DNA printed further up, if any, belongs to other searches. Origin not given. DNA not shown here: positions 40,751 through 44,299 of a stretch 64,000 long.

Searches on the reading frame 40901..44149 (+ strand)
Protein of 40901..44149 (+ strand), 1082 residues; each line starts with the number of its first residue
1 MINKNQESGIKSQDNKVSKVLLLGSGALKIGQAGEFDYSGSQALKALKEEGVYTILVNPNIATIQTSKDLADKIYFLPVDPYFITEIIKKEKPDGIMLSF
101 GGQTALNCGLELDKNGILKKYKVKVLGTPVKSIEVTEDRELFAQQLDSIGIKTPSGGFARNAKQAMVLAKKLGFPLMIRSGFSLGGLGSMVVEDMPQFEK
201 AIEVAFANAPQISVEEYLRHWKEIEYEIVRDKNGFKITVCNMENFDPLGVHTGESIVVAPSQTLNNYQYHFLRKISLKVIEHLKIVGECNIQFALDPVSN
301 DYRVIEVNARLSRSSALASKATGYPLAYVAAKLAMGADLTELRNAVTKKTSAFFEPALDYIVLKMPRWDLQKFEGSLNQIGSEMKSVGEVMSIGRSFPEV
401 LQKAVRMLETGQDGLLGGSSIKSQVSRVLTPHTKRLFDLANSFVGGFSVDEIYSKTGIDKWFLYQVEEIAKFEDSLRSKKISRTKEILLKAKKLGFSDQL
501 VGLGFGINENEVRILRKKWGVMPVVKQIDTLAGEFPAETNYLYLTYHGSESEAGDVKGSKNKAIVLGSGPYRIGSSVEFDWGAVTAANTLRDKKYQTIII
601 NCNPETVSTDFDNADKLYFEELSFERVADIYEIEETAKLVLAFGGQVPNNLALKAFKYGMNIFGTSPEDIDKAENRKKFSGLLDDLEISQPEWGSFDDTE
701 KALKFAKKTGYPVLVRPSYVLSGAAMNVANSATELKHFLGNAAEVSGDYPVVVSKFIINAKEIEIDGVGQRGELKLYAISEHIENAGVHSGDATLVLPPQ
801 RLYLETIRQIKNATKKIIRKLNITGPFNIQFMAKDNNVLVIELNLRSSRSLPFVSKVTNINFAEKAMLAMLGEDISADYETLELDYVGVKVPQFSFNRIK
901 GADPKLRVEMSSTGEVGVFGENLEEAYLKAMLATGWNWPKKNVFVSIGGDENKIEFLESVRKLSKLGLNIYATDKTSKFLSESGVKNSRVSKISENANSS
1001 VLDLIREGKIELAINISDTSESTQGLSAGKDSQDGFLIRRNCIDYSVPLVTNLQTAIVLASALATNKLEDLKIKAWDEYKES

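Call 87: search_protein_families(library=ncbifam, proteins=[window:40901-44149:+], max_evalue=1e-10)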
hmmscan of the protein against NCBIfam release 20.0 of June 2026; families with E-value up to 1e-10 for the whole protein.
window:40901-44149:+ (1082 aa): 23 families
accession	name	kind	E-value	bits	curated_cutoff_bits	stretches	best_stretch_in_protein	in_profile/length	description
TIGR01369.1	CPSaseII_lrg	equivalog_domain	0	1415.7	1027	1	13-1062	2-1051/1052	carbamoyl-phosphate synthase (glutamine-hydrolyzing) large subunit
NF003671.0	PRK05294.1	equivalog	0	1243.5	599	1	14-1071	4-1054/1058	carbamoyl-phosphate synthase large subunit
NF006367.0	PRK08591.1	subfamily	8.8e-24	84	597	1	118-347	95-329/451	acetyl-CoA carboxylase biotin carboxylase subunit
NF009402.0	PRK12767.1-1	equivalog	1.3e-23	83.4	218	1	39-317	15-282/329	carbamoyl phosphate synthase-like protein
NF006406.0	PRK08654.1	equivalog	5.8e-23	81.2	739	1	118-348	95-329/499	acetyl-CoA carboxylase biotin carboxylase subunit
NF006286.0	PRK08462.1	equivalog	1.2e-22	80.4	740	1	117-341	96-325/445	acetyl-CoA carboxylase biotin carboxylase subunit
NF053643.1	Ddl_archaea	equivalog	8.6e-22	77.6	500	1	47-324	18-285/367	putative pseudomurein biosynthesis ATP-grasp protein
TIGR00514.1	accC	equivalog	2.1e-20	73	626.5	1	117-346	94-328/449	acetyl-CoA carboxylase biotin carboxylase subunit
NF004085.0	PRK05586.1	equivalog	2.7e-20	72.7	723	0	149-344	128-326/448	acetyl-CoA carboxylase biotin carboxylase subunit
TIGR01235.1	pyruv_carbox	equivalog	3.9e-19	67.7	1114.45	0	126-345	103-327/1143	pyruvate carboxylase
NF009554.0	PRK12999.1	equivalog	1.1e-18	66.6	965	1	120-346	101-332/1147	pyruvate carboxylase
TIGR01205.1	D_ala_D_alaTIGR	subfamily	2.1e-18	66.3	245.65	0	115-309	83-285/318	D-alanine--D-alanine ligase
NF005525.0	PRK07178.1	equivalog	2.4e-18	66.1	768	0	143-349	119-329/471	acetyl-CoA carboxylase biotin carboxylase subunit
NF004679.0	PRK06019.1-5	equivalog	5.2e-17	61.7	326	0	663-844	87-265/376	5-(carboxyamino)imidazole ribonucleotide synthase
NF009471.0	PRK12833.1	equivalog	2.8e-16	59.1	686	0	155-345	137-330/467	acetyl-CoA carboxylase biotin carboxylase subunit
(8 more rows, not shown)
